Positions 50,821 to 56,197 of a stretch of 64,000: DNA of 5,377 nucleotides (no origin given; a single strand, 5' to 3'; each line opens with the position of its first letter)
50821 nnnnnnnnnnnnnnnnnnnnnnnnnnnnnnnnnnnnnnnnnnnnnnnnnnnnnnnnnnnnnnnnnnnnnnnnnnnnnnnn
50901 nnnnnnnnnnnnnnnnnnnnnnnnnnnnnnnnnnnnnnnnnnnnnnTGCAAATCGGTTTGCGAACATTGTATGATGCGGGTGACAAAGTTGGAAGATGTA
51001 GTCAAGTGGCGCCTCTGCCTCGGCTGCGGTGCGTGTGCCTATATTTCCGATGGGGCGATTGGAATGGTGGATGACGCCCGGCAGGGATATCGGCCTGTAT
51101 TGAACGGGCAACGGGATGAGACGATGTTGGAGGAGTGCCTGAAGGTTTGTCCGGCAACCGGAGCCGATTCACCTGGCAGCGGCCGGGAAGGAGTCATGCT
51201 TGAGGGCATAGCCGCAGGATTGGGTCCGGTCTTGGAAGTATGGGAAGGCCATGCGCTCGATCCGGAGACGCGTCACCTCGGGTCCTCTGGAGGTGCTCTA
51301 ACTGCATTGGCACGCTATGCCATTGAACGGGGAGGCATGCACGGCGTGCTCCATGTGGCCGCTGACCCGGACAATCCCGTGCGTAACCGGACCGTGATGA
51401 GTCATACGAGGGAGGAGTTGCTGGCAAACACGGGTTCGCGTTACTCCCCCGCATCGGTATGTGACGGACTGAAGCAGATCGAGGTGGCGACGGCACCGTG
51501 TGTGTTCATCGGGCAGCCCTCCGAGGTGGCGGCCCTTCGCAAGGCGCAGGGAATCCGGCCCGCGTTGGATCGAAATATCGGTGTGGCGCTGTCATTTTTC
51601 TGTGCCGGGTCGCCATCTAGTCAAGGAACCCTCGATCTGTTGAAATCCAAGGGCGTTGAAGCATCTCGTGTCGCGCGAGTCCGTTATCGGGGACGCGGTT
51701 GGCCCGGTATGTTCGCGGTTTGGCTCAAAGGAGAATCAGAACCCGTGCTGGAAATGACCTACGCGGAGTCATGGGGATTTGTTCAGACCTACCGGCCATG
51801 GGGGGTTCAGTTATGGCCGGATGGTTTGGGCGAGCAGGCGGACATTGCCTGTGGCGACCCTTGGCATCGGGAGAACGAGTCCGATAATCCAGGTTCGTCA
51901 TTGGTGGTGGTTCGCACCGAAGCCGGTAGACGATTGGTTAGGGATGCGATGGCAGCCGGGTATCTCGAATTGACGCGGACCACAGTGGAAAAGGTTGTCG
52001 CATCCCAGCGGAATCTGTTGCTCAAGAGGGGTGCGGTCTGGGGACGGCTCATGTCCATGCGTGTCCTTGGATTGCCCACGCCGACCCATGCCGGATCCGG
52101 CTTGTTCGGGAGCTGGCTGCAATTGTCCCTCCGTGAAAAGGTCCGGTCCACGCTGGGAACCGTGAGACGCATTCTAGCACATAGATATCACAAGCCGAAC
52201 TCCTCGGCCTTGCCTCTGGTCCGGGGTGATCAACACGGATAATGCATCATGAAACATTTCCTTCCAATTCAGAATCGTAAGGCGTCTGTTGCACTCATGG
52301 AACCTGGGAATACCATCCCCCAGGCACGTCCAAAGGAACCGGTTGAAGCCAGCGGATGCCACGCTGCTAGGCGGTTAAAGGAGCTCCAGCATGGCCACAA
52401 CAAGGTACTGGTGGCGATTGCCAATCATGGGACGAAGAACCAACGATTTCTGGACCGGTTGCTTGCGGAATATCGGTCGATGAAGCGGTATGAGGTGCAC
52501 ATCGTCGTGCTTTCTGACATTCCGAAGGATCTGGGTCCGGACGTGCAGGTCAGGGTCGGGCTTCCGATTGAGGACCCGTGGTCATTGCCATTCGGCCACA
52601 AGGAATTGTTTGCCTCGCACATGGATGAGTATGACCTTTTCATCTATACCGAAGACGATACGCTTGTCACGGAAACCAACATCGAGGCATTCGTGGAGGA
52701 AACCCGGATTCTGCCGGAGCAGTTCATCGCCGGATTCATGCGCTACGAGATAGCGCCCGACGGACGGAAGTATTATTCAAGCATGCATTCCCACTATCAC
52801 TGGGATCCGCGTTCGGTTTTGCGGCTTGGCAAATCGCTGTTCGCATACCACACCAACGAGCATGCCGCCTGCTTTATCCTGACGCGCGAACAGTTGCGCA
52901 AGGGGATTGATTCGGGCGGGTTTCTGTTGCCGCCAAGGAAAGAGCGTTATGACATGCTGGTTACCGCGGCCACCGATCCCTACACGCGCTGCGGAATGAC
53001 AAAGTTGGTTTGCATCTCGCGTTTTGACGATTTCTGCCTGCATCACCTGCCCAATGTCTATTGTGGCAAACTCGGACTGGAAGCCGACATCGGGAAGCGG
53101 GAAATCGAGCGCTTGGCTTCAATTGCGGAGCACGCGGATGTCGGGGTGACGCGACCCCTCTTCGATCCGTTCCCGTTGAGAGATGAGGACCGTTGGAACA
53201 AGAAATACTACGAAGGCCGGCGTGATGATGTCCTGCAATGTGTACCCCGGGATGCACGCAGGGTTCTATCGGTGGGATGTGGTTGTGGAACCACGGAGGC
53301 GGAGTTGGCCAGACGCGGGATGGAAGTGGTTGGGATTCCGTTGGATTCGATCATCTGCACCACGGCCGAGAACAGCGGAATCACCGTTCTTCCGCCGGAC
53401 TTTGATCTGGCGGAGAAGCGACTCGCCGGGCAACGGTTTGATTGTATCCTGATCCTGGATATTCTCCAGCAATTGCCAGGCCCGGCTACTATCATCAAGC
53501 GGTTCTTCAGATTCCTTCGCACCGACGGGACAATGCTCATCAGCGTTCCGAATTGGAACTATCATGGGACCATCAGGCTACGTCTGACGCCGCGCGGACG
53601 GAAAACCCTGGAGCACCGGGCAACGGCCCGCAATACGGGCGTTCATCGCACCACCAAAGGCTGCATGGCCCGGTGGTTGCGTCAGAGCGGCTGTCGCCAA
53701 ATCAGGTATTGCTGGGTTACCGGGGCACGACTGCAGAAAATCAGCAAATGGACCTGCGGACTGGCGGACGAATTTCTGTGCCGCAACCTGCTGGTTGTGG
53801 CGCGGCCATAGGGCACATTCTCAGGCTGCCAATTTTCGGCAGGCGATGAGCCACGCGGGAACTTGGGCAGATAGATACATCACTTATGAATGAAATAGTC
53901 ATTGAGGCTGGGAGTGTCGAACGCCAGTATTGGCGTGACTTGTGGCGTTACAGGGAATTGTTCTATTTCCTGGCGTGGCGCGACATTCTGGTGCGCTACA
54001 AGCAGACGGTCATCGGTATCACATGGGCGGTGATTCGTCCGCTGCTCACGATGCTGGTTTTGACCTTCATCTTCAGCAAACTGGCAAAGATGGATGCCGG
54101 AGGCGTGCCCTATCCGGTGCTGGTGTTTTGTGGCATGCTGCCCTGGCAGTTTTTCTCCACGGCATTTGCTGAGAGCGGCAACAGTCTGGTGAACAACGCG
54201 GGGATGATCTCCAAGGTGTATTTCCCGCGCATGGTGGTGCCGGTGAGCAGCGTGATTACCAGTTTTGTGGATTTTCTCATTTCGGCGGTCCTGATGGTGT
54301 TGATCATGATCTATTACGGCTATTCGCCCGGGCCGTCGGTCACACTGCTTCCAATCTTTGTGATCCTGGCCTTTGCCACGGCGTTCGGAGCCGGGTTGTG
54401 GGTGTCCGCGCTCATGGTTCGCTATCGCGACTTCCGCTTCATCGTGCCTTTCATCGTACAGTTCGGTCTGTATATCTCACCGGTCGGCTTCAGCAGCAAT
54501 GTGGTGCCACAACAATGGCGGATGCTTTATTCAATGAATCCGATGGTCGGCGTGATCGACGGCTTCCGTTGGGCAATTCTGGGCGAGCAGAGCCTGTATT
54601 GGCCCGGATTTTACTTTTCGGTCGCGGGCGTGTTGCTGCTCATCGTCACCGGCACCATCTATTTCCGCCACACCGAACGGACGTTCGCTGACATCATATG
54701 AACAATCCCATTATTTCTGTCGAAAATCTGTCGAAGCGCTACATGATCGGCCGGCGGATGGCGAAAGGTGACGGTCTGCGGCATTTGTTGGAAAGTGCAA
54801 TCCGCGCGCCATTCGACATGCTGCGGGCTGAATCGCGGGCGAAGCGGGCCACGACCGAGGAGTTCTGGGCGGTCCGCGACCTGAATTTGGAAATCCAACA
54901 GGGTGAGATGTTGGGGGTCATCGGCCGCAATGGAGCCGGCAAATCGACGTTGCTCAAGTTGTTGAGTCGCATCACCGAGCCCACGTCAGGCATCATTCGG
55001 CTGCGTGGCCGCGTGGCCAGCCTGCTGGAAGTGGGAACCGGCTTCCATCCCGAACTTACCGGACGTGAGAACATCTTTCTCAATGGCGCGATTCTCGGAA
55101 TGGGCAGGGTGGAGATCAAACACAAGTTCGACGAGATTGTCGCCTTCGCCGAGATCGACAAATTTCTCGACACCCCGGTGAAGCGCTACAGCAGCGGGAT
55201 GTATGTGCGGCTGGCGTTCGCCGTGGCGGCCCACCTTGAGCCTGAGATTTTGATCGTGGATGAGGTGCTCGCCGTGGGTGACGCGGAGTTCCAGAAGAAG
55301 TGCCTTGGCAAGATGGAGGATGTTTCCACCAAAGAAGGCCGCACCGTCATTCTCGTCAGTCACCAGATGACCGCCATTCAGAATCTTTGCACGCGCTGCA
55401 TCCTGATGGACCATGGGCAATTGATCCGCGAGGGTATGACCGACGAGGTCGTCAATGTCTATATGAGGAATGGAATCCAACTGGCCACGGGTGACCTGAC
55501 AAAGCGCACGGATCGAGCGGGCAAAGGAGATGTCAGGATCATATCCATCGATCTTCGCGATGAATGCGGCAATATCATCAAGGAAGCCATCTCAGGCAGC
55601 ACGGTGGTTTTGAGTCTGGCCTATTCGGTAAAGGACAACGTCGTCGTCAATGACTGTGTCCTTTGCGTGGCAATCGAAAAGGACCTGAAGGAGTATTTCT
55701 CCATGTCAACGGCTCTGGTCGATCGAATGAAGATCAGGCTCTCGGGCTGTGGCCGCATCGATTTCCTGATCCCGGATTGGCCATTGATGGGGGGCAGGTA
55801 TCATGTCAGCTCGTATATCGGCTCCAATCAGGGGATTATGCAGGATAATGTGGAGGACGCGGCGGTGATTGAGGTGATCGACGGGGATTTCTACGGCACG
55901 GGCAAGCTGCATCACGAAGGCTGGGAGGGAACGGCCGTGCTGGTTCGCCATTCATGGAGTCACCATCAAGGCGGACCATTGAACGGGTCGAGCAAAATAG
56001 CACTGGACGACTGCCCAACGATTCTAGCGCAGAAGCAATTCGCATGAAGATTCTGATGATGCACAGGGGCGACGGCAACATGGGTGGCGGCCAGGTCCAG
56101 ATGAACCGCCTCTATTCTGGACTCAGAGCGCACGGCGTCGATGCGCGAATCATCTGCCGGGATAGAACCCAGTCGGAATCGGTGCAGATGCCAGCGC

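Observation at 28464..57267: Hybrid export logic: Wzm/Wzt together with Wzy/ligase and Wzc, and no Wzx flippase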

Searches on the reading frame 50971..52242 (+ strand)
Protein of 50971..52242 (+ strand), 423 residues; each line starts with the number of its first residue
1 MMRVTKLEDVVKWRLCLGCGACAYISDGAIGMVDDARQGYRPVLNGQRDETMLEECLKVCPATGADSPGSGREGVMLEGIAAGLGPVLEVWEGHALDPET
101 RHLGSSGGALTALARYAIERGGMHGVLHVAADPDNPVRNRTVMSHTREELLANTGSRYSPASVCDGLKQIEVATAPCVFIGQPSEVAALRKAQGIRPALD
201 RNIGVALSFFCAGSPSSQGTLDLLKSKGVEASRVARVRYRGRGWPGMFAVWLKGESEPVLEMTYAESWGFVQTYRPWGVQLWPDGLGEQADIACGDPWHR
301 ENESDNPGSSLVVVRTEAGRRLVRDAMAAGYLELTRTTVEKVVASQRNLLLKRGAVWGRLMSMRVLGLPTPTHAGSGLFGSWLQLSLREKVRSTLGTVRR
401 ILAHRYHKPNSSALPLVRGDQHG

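Call 4: search_protein_families(library=pfam, proteins=[window:50971-52242:+], max_evalue=0.001)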
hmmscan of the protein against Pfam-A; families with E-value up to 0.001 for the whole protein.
window:50971-52242:+ (423 aa): 2 families
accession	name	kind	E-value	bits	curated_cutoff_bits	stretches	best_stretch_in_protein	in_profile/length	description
PF04432.18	FrhB_FdhB_C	-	1.2e-24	87.3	23.3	1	178-337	5-147/150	Coenzyme F420 hydrogenase/dehydrogenase, beta subunit C terminus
PF04422.18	FrhB_FdhB_N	-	5.9e-18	65.2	22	1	91-165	2-75/78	Coenzyme F420 hydrogenase/dehydrogenase, beta subunit N-term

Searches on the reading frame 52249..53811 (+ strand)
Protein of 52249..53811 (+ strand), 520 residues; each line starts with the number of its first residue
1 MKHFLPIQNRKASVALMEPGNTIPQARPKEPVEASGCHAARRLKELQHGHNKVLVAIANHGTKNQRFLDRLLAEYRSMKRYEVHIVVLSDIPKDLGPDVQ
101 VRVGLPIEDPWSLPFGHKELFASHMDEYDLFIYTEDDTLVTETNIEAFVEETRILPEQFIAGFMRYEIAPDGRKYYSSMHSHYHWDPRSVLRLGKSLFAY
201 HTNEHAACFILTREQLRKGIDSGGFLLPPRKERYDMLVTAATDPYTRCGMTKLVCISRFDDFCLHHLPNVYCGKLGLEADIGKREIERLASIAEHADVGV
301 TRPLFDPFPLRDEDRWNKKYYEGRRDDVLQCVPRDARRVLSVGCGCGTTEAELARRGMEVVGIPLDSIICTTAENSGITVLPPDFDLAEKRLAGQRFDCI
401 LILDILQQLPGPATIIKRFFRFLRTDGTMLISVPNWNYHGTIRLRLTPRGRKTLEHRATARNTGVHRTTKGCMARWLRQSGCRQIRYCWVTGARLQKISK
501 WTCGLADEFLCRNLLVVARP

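Call 4: search_protein_families(library=pfam, proteins=[window:52249-53811:+], max_evalue=0.001)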
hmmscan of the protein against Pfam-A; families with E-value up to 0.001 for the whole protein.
window:52249-53811:+ (520 aa): 6 families
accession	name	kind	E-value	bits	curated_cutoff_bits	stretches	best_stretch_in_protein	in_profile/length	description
PF13489.12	Methyltransf_23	-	4e-10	40.1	27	1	326-483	11-160/164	Methyltransferase domain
PF07021.18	MetW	-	4.2e-10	40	21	1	334-452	12-127/193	Methionine biosynthesis protein MetW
PF08241.18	Methyltransf_11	-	1.7e-06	29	21.2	1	340-431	1-95/95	Methyltransferase domain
PF13847.12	Methyltransf_31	-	7.4e-06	26.1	27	1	335-435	3-113/145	Methyltransferase domain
PF13649.12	Methyltransf_25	-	1.3e-05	26.2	27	1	339-427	1-97/97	Methyltransferase domain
PF08242.18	Methyltransf_12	-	9e-05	23.6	30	1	340-428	1-97/98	Methyltransferase domain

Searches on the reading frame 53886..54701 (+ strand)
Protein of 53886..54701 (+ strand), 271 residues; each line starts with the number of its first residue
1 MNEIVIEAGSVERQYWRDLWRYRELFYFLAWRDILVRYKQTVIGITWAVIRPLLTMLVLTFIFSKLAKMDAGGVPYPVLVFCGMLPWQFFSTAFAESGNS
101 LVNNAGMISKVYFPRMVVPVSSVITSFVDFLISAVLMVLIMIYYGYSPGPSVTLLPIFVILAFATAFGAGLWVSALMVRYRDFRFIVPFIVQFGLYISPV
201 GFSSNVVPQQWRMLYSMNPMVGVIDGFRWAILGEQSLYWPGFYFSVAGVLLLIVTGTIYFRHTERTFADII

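Call 5: search_protein_families(library=pfam, proteins=[window:53886-54701:+], max_evalue=0.001)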
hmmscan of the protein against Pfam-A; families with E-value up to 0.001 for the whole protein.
window:53886-54701:+ (271 aa): 1 family
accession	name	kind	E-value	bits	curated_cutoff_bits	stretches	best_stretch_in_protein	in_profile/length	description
PF01061.29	ABC2_membrane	-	9e-19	68.3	26.9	1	25-231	2-210/211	ABC-2 type transporter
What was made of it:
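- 53886..54701 (+): Wzm, the ABC-2 permease. ABC2_membrane 68 bits (call 5).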

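Call 10: search_protein_families(library=ncbifam, proteins=[window:53886-54701:+], max_evalue=0.01)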
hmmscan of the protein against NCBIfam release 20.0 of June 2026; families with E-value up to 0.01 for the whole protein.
window:53886-54701:+ (271 aa): 3 families
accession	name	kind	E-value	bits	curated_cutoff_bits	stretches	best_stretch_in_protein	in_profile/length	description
NF050109.1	galactan_ABC_perm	equivalog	6.7e-17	61.9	380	1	19-238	17-240/272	galactan export ABC transporter permease subunit Wzm/RfbD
NF011648.0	PRK15066.1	subfamily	0.00025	20.7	225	1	30-247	9-235/257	ABC transporter permease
NF011723.0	PRK15176.1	equivalog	0.0003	20.6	297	1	15-259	10-255/264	Vi polysaccharide ABC transporter inner membrane protein VexB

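Call 52: search_solved_structures(query=window:53886-54701:+, max_evalue=0.01)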
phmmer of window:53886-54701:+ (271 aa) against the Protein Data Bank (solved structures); distinct sequences matched with E-value up to 0.01: 7.
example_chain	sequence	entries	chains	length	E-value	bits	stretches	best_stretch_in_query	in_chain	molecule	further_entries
9qfx_A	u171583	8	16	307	3.1e-17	66.3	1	13-254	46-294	Probable O-antigen/lipopolysaccharide transport integral membrane protein ABC transporter | ABC transporter permease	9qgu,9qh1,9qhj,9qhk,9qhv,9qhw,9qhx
6jbh_C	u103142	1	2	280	7.1e-16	61.8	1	13-256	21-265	TarG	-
6m96_B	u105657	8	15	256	8.2e-16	61.6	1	29-267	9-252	Transport permease protein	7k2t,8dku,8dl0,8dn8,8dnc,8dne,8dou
6oih_D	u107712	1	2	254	9.2e-16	61.5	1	29-266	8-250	Transport permease protein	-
9cfl_A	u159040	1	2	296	2.1e-11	47.2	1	30-257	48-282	Transport permease protein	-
9cfp_A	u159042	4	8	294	2.3e-11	47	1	30-257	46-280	Transport permease protein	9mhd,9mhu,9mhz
8tsh_C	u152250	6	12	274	4.3e-08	36.3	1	16-234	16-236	Transport permease protein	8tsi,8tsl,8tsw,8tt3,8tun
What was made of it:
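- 53886..54701 (+): Matches the solved mycobacterial Wzm, TarG and Aquifex Wzm (call 52).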

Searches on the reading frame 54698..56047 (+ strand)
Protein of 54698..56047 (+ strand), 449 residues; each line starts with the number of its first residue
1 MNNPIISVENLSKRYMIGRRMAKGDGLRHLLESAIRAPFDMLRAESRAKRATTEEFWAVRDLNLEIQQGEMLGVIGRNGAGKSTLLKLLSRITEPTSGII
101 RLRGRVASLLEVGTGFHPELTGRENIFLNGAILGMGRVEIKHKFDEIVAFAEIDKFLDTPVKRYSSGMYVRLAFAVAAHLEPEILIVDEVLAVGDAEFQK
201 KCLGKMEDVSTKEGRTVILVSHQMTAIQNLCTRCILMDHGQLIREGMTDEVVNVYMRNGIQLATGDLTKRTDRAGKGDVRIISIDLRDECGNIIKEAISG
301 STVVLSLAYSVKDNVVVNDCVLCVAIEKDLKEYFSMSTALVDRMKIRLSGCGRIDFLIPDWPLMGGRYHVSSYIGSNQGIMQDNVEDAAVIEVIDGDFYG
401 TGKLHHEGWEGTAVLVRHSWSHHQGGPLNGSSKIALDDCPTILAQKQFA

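Call 5: search_protein_families(library=pfam, proteins=[window:54698-56047:+], max_evalue=0.001)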
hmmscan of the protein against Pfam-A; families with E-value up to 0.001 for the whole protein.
window:54698-56047:+ (449 aa): 3 families
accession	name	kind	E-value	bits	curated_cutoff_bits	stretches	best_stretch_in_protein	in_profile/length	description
PF00005.33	ABC_tran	-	9e-23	81.8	25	1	60-190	2-135/137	ABC transporter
PF14524.12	Wzt_C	-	1.2e-10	42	30.4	1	271-399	2-138/143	Wzt C-terminal domain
PF13304.12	AAA_21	-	0.00017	22.2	27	1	73-92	3-22/304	AAA domain, putative AbiEii toxin, Type IV TA system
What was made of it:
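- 54698..56047 (+): Wzt, the ABC ATPase, with a C-terminal carbohydrate-binding domain (Wzt_C). ABC_tran 82 bits; Wzt_C 42 bits against a cut-off of 30.4 (call 5).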

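Call 10: search_protein_families(library=ncbifam, proteins=[window:54698-56047:+], max_evalue=0.01)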
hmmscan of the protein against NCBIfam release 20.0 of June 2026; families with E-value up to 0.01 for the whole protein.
window:54698-56047:+ (449 aa): 186 families (the best 25 are shown)
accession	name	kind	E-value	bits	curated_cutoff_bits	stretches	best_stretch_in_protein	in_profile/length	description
NF050108.1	galactan_ABC_ATP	equivalog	2.8e-57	193.7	400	1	57-256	43-241/244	galactan export ABC transporter ATP-binding subunit Wzt/RfbE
NF010065.0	PRK13545.1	equivalog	6.9e-56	190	538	1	49-256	30-235/549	teichoic acids export protein ATP-binding subunit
NF010066.0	PRK13546.1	equivalog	9.1e-46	156.4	320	1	52-256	33-235/264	teichoic acids export ABC transporter ATP-binding subunit TagH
TIGR01188.1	drrA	subfamily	4.4e-36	124.7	312.45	1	54-266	4-226/302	daunorubicin resistance ABC transporter, ATP-binding protein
TIGR04521.1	ECF_ATPase_2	equivalog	4.4e-30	104.7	330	2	125-253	105-234/279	energy-coupling factor transporter ATPase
TIGR04520.1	ECF_ATPase_1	equivalog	2.8e-27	95.8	315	2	134-253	107-225/269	energy-coupling factor transporter ATPase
NF010060.0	PRK13537.1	equivalog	1e-25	90.3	521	1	54-253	26-235/314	nodulation factor ABC transporter ATP-binding protein NodI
NF040933.2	ABC_arch_GlcV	equivalog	8.3e-25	87.4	450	1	54-268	17-246/357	glucose ABC transporter ATP-binding protein GlcV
TIGR01186.1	proV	subfamily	1.8e-24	86.5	326.6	1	57-253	7-219/363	betaine/proline/choline family ABC transporter ATP-binding protein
NF033858.1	ABC2_perm_RbbA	equivalog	2.8e-24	85.1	1050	1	53-254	276-487/909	ribosome-associated ATPase/putative transporter RbbA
TIGR02769.1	nickel_nikE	equivalog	3.5e-24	85.7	332.55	2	157-255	144-242/265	nickel import ATP-binding protein NikE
TIGR00968.1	3a0106s01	subfamily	4.5e-24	85.3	342.75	1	55-253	12-220/237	sulfate ABC transporter ATP-binding protein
TIGR01288.1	nodI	equivalog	6.5e-24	84.5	424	1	59-267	20-239/303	nodulation factor ABC transporter ATP-binding protein NodI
NF010059.0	PRK13536.1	equivalog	7e-24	84.2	549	1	58-254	58-264/342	nodulation factor ABC transporter ATP-binding protein NodI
TIGR01846.1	type_I_sec_HlyB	subfamily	1.8e-23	82.7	725.55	2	164-253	594-680/694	type I secretion system permease/ATPase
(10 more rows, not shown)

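Call 51: search_solved_structures(query=window:54698-56047:+, max_evalue=1e-10)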
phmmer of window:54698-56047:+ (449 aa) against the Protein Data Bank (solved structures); distinct sequences matched with E-value up to 1e-10: 258 (the best 60 are shown).
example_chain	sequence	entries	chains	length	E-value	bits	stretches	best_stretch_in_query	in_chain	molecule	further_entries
8dku_A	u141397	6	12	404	1.5e-69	238.2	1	46-368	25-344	ABC transporter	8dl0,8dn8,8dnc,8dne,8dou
7k2t_A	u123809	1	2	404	3.8e-69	236.8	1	46-368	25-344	ABC transporter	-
6amx_A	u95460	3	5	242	1.2e-67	231.9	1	40-257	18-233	ABC transporter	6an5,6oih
6m96_A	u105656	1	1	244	3.2e-67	230.5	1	40-257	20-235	ABC transporter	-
7dd0_A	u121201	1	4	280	1.1e-49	172.7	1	54-255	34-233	Teichoic acids export ATP-binding protein TagH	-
6jbh_A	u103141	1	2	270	4e-49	170.8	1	53-257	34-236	TarH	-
9qhw_C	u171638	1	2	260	1.2e-47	165.9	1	57-256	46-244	ABC transporter ATP-binding protein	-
9qfx_C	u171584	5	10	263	1.3e-47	165.9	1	57-256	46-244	ABC transporter ATP-binding protein | Probable o-antigen/lipopolysaccharide transport ATP-binding protein ABC transporter RfbE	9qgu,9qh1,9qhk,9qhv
9qhx_C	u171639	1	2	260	3.1e-47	164.6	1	57-256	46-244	ABC transporter ATP-binding protein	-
9qhj_C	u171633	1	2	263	3.2e-47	164.6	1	57-256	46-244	Probable o-antigen/lipopolysaccharide transport ATP-binding protein ABC transporter RfbE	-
9cfl_B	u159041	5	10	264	2e-39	138.9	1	52-255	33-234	Teichoic acids export ATP-binding protein TagH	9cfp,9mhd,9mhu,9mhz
8tsi_A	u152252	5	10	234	6.3e-30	107.6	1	57-243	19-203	ABC transporter ATP-binding protein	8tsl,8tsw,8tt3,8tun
8tsh_A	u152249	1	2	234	1.6e-29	106.2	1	57-243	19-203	ABC transporter ATP-binding protein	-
7zk4_A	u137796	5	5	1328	6.9e-29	104.1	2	59-247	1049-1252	ATP-dependent translocase ABCB1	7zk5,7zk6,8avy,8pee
7zka_A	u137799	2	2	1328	7e-29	104.1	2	59-247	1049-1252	ATP-dependent translocase ABCB1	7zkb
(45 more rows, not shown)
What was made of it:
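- On ABC-transporter-dependent polysaccharide pathway (O-PS type): Solved Wzm/Wzt, TarGH and the mycobacterial exporter are the best PDB matches (calls 51, 52).
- Checked: The best solved relative is full-length Aquifex WzmWzt (E 1.5e-69; calls 51, 52).
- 54698..56047 (+): Aquifex full-length Wzt at E 1.5e-69 (call 51).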
